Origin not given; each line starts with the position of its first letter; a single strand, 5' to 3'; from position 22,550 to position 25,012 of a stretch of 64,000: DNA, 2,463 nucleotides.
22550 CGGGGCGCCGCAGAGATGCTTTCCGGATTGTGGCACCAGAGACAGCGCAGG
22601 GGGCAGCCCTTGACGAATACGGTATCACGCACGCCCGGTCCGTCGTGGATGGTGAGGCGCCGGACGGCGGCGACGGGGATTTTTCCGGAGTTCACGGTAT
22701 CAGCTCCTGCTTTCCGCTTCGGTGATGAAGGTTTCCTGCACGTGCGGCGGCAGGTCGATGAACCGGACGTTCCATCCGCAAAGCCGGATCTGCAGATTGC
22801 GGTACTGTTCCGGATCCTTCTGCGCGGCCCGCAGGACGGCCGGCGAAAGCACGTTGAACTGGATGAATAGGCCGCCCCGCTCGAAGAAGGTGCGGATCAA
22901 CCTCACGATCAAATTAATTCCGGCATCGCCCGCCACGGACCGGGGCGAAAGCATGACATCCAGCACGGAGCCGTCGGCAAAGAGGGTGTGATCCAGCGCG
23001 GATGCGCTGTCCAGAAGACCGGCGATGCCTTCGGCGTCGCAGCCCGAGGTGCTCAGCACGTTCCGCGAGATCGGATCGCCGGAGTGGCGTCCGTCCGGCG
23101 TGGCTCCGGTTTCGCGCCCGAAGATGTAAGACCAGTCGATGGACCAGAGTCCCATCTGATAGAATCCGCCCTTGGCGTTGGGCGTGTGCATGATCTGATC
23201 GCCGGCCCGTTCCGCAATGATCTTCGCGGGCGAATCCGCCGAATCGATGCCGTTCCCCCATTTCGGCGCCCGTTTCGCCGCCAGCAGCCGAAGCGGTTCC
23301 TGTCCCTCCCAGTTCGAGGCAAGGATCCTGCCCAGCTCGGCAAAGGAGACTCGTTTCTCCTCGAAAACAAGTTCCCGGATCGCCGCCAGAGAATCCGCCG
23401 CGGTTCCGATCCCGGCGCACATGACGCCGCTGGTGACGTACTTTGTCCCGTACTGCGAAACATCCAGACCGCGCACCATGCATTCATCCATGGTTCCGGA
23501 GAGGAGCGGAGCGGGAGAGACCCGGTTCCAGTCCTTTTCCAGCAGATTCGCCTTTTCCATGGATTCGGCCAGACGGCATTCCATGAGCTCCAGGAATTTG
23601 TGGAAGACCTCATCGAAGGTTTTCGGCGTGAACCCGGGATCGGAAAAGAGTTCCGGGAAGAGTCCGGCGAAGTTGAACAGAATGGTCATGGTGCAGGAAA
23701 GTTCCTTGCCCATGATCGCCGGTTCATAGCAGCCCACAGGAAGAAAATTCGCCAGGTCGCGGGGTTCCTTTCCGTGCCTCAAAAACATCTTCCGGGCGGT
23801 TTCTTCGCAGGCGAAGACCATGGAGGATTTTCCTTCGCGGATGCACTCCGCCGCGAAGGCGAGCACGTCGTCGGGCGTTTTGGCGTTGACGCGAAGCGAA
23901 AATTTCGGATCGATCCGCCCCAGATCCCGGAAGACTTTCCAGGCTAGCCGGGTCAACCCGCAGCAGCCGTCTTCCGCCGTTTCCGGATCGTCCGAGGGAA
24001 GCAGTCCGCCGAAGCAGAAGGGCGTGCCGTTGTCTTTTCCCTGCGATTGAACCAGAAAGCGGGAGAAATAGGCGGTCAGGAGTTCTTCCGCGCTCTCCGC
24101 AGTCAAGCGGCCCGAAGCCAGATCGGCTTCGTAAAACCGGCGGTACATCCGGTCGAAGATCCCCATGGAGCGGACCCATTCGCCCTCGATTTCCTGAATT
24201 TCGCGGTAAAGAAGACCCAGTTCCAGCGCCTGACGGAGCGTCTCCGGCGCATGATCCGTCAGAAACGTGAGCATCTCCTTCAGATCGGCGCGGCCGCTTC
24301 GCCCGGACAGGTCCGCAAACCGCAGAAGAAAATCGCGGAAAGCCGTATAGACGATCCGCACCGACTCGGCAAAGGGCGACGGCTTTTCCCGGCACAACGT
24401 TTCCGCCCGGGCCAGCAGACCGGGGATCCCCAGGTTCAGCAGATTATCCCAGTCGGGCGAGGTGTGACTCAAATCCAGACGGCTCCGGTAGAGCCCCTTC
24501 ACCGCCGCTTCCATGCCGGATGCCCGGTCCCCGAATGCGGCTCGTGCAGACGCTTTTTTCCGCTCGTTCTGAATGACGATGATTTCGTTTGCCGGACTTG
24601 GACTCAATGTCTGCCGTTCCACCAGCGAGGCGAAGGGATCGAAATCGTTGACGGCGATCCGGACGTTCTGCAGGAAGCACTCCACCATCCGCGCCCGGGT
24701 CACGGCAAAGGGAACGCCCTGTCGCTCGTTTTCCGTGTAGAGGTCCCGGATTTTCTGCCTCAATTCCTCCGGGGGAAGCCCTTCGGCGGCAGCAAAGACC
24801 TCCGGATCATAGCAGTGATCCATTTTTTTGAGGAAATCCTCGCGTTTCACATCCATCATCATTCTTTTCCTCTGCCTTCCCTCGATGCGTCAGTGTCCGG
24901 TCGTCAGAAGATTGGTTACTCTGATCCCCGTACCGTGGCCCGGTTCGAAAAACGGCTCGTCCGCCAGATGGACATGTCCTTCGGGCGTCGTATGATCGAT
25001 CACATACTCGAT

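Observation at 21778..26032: Compact glycyl-radical enzyme operon with an unclassifiable co-transcribed partner protein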

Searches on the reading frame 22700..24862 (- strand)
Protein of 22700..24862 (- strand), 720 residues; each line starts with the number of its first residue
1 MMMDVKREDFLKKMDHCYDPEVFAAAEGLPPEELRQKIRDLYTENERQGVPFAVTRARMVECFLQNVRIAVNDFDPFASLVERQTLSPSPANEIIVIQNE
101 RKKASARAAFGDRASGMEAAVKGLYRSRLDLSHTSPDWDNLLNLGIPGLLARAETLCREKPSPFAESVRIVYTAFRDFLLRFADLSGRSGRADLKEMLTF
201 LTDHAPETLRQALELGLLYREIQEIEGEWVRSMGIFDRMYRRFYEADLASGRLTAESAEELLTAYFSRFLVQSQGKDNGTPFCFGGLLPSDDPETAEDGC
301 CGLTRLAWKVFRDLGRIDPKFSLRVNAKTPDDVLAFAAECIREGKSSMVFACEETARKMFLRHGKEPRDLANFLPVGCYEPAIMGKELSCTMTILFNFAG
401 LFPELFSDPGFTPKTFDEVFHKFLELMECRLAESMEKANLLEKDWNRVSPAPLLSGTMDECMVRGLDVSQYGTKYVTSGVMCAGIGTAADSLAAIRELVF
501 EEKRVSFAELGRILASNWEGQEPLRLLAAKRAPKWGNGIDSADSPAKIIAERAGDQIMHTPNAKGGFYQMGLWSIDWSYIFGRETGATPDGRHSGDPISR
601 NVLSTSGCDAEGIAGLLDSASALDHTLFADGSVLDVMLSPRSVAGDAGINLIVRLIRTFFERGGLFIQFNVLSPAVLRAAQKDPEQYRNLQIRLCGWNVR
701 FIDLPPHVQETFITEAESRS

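Call 3: search_protein_families(library=pfam, proteins=[window:22700-24862:-], max_evalue=0.01)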
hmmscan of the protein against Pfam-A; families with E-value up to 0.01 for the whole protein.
window:22700-24862:- (720 aa): 2 families
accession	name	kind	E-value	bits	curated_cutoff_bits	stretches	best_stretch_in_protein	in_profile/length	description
PF02901.20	PFL-like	-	1.8e-67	228.9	24.3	1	130-581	156-646/647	Pyruvate formate lyase-like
PF01228.26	Gly_radical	-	2.3e-17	63.9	22.2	1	604-702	7-106/106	Glycine radical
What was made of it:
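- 22700..24862 (-): Glycyl radical enzyme, 720 aa, of a short unassigned C-x-E clade. Thiyl Cys378, Glu380 (GCYEP), His133 (SHTSPDW), radical Gly696 (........). Pfam PFL-like plus Gly_radical (call 3).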

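Call 4: search_protein_families(library=ncbifam, proteins=[window:22700-24862:-], max_evalue=0.01)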
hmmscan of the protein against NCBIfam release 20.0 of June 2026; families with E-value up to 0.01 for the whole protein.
window:22700-24862:- (720 aa): 12 families
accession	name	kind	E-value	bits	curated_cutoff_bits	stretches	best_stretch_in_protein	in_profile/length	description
TIGR01774.1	PFL2-3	subfamily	1.4e-82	278.2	678.2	1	132-716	156-782/786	formate C-acetyltransferase/glycerol dehydratase family glycyl radical enzyme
NF043068.1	glycl_HYPD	equivalog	3.1e-68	230.6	1100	1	194-718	236-782/784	trans-4-hydroxy-L-proline dehydratase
NF007437.0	PRK09983.1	equivalog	5.4e-66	223.2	1109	1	132-715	155-760/765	formate C-acetyltransferase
NF048009.1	SfplDhtHpfGKleb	equivalog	4.7e-65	220.1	1000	2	414-717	513-821/824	(2S)-3-sulfopropanediol dehydratase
NF048011.1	SfplDhtHpsGDes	equivalog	6.7e-50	170.2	1000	1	229-717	304-818/821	(2S)-3-sulfopropanediol dehydratase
TIGR04394.1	choline_CutC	equivalog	9.7e-47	160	1050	2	447-714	516-782/789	choline trimethylamine-lyase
NF033715.1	glycyl_HPDL_Lrg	equivalog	7.6e-39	133.2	1150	3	531-717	712-898/901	4-hydroxyphenylacetate decarboxylase large subunit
NF033718.1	indole_decarb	equivalog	4.2e-38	131.1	1100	2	532-717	680-865/868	indoleacetate decarboxylase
TIGR01255.1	pyr_form_ly_1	equivalog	5.4e-17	61.5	994.2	1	480-714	509-737/744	formate C-acetyltransferase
NF038360.1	rad_fix_GrcA3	exception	4.7e-10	39.4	158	1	648-714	5-71/78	autonomous glycyl radical cofactor GrcA3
TIGR04365.1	spare_glycyl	equivalog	6.7e-07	29.6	170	1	662-716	67-121/126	autonomous glycyl radical cofactor GrcA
NF008341.1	PRK11127.1-1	equivalog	9e-05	22.4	145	1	666-709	25-68/80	autonomous glycyl radical cofactor GrcA2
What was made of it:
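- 22700..24862 (-): Below all NCBIfam cut-offs (call 4).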

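Call 5: search_solved_structures(query=window:22700-24862:-, max_evalue=0.001, show_alignments=2)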
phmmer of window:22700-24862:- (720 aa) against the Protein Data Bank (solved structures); distinct sequences matched with E-value up to 0.001: 36.
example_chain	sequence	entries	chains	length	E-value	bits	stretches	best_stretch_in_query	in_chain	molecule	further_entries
8yjo_A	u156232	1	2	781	6.2e-64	219.8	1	132-714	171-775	Probable dehydratase PflD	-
1r8w_A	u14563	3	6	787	3.6e-62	213.9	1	211-717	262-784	glycerol dehydratase | B12-independent glycerol dehydratase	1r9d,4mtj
2f3o_A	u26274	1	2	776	2.5e-56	194.7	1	186-714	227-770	pyruvate formate-lyase 2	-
6vxc_A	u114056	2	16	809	3.5e-54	187.6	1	198-717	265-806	Trans-4-hydroxy-L-proline dehydratase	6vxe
5i2a_A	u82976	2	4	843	1.1e-53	185.9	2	531-717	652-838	Diol-dehydratase | Diol dehydratase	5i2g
8id0_A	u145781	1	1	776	2e-52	181.8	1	133-717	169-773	formate C-acetyltransferase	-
7vua_A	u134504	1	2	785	1.2e-51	179.2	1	172-715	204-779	HplG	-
9rco_A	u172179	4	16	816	5.5e-49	170.4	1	132-718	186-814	Glycyl radical protein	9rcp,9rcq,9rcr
8iof_A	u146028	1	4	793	6.9e-49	170.1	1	200-717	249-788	Benzylsuccinate synthase alpha subunit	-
8id7_A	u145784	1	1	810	2.6e-45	158.2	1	166-717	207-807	Probable dehydratase YbiW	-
8yjn_A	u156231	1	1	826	2.9e-45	158.1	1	165-717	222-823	Probable dehydratase YbiW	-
8id1_A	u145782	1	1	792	5.2e-45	157.2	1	163-714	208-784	Formate C-acetyltransferase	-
5ymr_B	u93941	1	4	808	2.4e-44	155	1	195-714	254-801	Formate acetyltransferase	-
5a0z_A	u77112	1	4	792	7.8e-44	153.4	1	196-714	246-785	CHOLINE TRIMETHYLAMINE LYASE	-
5a0u_A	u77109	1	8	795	7.9e-44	153.3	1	196-714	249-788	CHOLINE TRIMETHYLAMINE LYASE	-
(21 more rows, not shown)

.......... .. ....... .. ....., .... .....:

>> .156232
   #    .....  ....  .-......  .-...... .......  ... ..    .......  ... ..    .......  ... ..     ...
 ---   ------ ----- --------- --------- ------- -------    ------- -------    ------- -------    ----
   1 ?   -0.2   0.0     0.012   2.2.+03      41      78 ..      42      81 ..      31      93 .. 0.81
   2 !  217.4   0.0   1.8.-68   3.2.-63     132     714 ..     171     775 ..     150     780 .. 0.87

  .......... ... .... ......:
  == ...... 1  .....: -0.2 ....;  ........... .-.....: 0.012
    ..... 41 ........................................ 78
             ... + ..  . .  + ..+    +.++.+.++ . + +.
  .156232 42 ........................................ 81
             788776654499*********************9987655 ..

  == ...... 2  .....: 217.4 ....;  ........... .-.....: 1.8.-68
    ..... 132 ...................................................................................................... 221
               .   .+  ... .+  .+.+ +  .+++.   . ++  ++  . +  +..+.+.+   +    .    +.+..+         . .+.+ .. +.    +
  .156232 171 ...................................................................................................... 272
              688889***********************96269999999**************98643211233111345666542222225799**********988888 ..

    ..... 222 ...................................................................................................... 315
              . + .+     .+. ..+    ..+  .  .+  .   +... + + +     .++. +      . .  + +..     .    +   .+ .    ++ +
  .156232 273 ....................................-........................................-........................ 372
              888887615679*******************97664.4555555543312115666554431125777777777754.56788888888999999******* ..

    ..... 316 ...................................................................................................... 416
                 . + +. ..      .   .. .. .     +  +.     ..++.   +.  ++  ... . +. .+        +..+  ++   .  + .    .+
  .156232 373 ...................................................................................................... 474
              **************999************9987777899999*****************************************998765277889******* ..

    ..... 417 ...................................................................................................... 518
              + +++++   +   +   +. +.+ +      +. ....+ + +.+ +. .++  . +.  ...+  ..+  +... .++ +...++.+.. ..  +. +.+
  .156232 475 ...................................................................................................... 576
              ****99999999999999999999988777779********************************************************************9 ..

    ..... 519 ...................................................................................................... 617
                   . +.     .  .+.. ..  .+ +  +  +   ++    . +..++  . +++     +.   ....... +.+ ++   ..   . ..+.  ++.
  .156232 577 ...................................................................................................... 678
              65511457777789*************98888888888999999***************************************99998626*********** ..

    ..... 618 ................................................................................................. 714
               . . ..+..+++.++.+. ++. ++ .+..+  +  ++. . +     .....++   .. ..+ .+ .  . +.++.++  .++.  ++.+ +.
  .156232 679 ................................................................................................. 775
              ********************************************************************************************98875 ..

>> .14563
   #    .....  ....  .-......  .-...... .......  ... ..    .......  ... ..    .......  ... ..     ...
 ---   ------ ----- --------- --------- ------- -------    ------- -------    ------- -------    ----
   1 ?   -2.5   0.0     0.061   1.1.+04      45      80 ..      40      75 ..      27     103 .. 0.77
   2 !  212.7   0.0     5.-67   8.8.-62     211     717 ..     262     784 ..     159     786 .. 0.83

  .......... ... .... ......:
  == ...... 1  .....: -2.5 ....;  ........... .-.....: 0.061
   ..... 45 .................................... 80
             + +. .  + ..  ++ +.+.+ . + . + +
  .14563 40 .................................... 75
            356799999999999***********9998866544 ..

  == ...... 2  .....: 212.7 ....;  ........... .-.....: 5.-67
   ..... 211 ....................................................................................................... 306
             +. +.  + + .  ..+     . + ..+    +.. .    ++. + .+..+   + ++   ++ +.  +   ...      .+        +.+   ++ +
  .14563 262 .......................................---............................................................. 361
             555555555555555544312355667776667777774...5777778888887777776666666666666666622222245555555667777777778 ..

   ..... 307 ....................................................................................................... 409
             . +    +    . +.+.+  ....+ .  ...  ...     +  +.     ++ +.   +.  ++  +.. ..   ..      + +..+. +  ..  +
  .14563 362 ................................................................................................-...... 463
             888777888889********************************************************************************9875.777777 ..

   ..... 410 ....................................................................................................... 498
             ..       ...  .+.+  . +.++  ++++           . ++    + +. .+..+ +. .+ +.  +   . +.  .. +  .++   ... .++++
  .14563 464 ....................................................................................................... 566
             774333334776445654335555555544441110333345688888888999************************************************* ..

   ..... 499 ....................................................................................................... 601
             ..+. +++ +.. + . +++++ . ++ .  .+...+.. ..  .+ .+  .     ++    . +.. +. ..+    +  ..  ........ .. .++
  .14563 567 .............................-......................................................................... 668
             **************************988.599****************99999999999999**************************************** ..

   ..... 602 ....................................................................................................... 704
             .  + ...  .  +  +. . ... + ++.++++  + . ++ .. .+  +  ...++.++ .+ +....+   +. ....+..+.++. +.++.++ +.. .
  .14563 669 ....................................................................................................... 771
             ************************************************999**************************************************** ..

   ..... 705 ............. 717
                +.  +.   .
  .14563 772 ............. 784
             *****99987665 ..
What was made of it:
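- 22700..24862 (-): PDB sequence matches at most 220 bits (call 5).
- On PFL2 / glycerol dehydratase subfamily (TIGR01774) and propanediol dehydratase: Aligned residue is Met in ...SCTMT... (call 5 alignment).
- Closest known: B12-independent glycerol dehydratase and 1,2-propanediol dehydratase. Different: The Asp447 equivalent is Met (call 5).
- Checked: 720 aa compares with 765-843 aa for solved eliminases and isomerases (call 5).
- The Asp equivalent to glycerol dehydratase Asp447 is Met here (call 5 alignment). The residue aligned with glycerol dehydratase Asp447 is Met (call 5).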

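Call 8: find_homologous_proteins(query=window:22700-24862:-, max_evalue=1e-30)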
Query window:22700-24862:- (720 aa): 231 proteins with E <= 1e-30 among 8000 candidates; the best 120 are listed.
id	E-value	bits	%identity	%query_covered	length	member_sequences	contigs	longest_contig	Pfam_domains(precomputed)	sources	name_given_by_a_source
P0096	0.0e+0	1612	97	100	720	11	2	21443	PF02901.21,PF01228.27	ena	-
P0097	0.0e+0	1508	91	100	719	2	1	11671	PF02901.21,PF01228.27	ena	-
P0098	0.0e+0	1410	86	100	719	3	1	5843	PF02901.21,PF01228.27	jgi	-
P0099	0.0e+0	1280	77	99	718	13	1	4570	PF02901.21,PF01228.27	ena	-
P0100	0.0e+0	1276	77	99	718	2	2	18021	PF02901.21,PF01228.27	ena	-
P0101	0.0e+0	1262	76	100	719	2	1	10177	PF02901.21,PF01228.27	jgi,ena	-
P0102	0.0e+0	1258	77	99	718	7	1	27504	PF02901.21,PF01228.27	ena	-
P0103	0.0e+0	1247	76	99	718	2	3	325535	PF02901.21,PF01228.27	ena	-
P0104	0.0e+0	1245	76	98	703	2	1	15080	PF02901.21,PF01228.27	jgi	jgi:formate C-acetyltransferase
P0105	0.0e+0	1223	75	99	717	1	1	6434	PF02901.21,PF01228.27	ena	-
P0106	0.0e+0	1220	75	99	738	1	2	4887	PF02901.21,PF01228.27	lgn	-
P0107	0.0e+0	1186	73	99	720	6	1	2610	PF02901.21,PF01228.27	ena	-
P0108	0.0e+0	1160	70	100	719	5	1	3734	PF02901.21,PF01228.27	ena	-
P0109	0.0e+0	1129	69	100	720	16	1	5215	PF02901.21,PF01228.27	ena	-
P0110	0.0e+0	1128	70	98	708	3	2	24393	PF02901.21,PF01228.27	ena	-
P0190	5.7e-177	608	44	98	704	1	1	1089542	PF02901.21,PF01228.27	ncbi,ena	-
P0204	1.5e-162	561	42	96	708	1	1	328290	PF02901.21,PF01228.27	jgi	jgi:pyruvate-formate lyase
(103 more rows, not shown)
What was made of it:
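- The GRE clade is rare: 231 proteins at E <= 1e-30 among 5.8 billion clusters (call 8).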

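Call 44: find_encoding_contigs(protein=P0190, flank=10000, max_places=2)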
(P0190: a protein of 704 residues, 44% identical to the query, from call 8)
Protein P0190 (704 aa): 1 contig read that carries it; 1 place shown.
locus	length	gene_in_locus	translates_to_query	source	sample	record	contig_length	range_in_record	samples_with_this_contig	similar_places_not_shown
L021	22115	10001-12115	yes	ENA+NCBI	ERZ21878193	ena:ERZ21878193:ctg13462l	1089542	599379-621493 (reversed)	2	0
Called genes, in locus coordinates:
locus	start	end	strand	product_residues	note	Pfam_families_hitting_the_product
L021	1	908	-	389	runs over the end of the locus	PF07690:MFS_1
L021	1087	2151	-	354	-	-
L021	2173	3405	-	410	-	PF05048:NosD (faint)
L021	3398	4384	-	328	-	PF00392:GntR, PF13545:HTH_Crp_2 (faint)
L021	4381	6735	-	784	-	PF02901:PFL-like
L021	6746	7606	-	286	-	PF13353:Fer4_12 (weak), PF04055:Radical_SAM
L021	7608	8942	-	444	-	PF00370:FGGY_N, PF02782:FGGY_C (weak)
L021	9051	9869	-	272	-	PF00165:HTH_AraC (weak), PF12833:HTH_18, PF00165:HTH_AraC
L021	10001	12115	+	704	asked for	PF02901:PFL-like, PF01228:Gly_radical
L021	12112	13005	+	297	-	PF13353:Fer4_12, PF04055:Radical_SAM, PF12838:Fer4_7 (faint), PF12797:Fer4_2 (faint), PF00037:Fer4 (faint), PF12837:Fer4_6 (faint), PF13237:Fer4_10 (weak)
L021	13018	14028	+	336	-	PF01370:Epimerase, PF05368:NmrA (weak), PF13460:NAD_binding_10 (weak)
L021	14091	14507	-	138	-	-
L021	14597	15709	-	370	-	PF00109:ketoacyl-synt, PF02801:Ketoacyl-synt_C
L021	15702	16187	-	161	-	PF13279:4HBT_2, PF03061:4HBT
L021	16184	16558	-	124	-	PF07977:FabA, PF22818:ApeI-like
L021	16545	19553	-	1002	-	PF03176:MMPL (weak)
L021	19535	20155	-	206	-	PF03548:LolA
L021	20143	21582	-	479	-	PF04055:Radical_SAM, PF13186:SPASM (weak), PF22817:ApeP-like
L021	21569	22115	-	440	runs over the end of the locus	PF00501:AMP-binding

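Call 45: find_encoding_contigs(protein=P0204, flank=10000, max_places=2)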
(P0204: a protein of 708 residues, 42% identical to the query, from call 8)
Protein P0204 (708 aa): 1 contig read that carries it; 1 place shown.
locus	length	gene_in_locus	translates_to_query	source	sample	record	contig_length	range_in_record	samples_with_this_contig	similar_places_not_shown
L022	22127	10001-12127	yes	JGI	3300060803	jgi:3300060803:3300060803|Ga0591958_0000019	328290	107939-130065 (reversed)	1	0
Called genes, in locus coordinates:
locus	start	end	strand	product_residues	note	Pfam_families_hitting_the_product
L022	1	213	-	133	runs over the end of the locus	PF04304:DUF454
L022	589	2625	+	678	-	PF00009:GTP_EFTU, PF22042:EF-G_D2, PF03144:GTP_EFTU_D2 (weak), PF14492:EFG_III, PF03764:EFG_IV, PF00679:EFG_C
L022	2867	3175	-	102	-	-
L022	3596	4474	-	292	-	PF01261:AP_endonuc_2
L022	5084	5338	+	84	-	PF21699:TM1266-like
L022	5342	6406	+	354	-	PF04055:Radical_SAM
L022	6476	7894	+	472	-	PF04055:Radical_SAM, PF06968:BATS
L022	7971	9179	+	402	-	PF01926:MMR_HSR1, PF02421:FeoB_N, PF03193:RsgA_GTPase (faint), PF00350:Dynamin_N (faint), PF00009:GTP_EFTU, PF18128:HydF_dimer, PF18133:HydF_tetramer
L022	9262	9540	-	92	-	PF01016:Ribosomal_L27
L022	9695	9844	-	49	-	-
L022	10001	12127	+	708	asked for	PF02901:PFL-like, PF01228:Gly_radical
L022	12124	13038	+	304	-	PF13353:Fer4_12, PF04055:Radical_SAM, PF12797:Fer4_2 (faint), PF12837:Fer4_6 (weak), PF13237:Fer4_10, PF12838:Fer4_7 (weak), PF13187:Fer4_9 (weak), PF14697:Fer4_21 (weak), +3 more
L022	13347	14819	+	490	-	PF00089:Trypsin, PF13365:Trypsin_2, PF00595:PDZ, PF13180:PDZ_2, PF17820:PDZ_6 (weak)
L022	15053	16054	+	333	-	PF13280:WYL (weak), PF25583:WCX (weak)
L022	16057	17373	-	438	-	-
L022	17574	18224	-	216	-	PF07596:SBP_bac_10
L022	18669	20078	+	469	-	PF12679:ABC2_membrane_2 (weak)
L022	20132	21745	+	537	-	-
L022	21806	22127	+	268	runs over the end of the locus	PF01261:AP_endonuc_2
